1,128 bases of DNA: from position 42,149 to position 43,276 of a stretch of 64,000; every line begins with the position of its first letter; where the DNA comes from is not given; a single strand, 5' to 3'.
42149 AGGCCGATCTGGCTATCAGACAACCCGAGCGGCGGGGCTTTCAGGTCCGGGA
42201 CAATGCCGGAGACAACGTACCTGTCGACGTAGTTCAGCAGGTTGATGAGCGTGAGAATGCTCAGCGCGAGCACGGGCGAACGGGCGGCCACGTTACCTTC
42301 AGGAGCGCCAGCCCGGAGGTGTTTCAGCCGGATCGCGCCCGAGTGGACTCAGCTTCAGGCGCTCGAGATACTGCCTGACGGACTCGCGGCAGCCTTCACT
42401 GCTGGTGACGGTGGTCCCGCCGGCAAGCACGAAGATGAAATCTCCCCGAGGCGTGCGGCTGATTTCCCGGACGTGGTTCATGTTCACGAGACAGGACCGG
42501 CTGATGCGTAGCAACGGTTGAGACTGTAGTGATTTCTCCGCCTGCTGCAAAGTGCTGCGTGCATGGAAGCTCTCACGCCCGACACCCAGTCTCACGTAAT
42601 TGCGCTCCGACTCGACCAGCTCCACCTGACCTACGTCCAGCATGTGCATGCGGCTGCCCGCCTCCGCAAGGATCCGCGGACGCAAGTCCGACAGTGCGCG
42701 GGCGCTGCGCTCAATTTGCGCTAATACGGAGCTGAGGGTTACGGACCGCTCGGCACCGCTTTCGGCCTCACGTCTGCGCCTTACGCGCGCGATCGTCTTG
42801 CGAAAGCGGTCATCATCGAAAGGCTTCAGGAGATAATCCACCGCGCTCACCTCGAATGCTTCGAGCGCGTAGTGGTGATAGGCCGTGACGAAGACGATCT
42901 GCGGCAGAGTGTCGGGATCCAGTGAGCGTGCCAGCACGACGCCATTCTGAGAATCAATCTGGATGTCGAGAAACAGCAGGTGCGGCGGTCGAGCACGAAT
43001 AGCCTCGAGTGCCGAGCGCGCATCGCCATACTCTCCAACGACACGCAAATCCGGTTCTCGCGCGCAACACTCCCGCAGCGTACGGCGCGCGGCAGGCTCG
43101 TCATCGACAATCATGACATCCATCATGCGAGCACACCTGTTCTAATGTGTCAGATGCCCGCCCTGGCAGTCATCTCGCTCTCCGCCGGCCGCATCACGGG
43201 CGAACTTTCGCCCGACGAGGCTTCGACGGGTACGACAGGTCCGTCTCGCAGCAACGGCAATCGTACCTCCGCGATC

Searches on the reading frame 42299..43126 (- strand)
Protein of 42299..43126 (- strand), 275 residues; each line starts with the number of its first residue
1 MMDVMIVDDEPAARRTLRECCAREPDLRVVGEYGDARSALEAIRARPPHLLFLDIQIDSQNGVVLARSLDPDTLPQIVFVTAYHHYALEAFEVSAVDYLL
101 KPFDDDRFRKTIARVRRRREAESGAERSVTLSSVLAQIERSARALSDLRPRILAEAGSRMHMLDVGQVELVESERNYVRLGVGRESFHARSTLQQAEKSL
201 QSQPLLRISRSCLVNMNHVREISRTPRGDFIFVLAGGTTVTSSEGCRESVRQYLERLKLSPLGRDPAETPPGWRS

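Call 77: search_protein_families(library=pfam, proteins=[window:42299-43126:-], max_evalue=0.00001)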
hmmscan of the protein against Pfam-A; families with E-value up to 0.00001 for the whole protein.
window:42299-43126:- (275 aa): 2 families
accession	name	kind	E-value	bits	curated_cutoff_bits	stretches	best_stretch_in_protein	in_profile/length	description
PF00072.30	Response_reg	-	4.8e-20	72.2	30.2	1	4-112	1-110/111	Response regulator receiver domain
PF04397.21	LytTR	-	1.2e-18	67.5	22.6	1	159-254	2-97/98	LytTr DNA-binding domain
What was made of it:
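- Checked: The window also holds a canonical LytS-type kinase (43150-44781) with a LytTR regulator (42299-43126) (call 77).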
